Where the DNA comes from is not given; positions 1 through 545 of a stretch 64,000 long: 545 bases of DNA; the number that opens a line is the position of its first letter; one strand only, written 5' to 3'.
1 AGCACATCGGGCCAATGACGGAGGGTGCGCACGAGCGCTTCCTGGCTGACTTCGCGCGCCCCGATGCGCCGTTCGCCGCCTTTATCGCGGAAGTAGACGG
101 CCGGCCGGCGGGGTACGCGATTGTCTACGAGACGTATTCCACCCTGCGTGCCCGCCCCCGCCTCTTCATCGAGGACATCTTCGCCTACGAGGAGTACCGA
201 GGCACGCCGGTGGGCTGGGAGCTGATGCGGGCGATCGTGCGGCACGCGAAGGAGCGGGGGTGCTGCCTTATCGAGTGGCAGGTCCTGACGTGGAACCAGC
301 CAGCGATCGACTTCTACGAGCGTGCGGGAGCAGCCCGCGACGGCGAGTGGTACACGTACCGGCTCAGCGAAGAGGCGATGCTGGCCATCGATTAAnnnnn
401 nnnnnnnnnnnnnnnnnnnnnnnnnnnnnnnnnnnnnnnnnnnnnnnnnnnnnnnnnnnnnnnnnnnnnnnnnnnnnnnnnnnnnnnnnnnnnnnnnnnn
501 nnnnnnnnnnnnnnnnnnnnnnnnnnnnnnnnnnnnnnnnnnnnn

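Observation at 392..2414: Helicase-loader gene with an internally duplicated DnaC/IstB-type AAA+ module plus Zn-finger, next to a DnaD-domain gene and dnaB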

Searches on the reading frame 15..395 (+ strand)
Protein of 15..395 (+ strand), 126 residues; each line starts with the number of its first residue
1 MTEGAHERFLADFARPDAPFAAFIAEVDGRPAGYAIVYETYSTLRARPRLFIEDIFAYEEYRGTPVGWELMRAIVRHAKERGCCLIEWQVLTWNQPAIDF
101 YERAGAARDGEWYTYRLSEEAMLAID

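Call 3: search_protein_families(library=pfam, proteins=[window:15-395:+], max_evalue=0.01)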
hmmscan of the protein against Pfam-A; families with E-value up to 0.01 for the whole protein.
window:15-395:+ (126 aa): 5 families
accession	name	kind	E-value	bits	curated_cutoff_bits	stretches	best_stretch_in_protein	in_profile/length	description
PF00583.31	Acetyltransf_1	-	4.6e-19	69.3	20.7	1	11-105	26-115/116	Acetyltransferase (GNAT) family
PF13508.13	Acetyltransf_7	-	2.5e-10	41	27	1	22-105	5-81/84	Acetyltransferase (GNAT) domain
PF13523.12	Acetyltransf_8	-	0.00025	21.1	27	1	6-112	31-143/145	Acetyltransferase (GNAT) domain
PF13673.13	Acetyltransf_10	-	0.00054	20.4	23.6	1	22-105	33-106/128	Acetyltransferase (GNAT) domain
PF13480.13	Acetyltransf_6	-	0.0017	18.9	22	1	5-83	58-129/143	Acetyltransferase (GNAT) domain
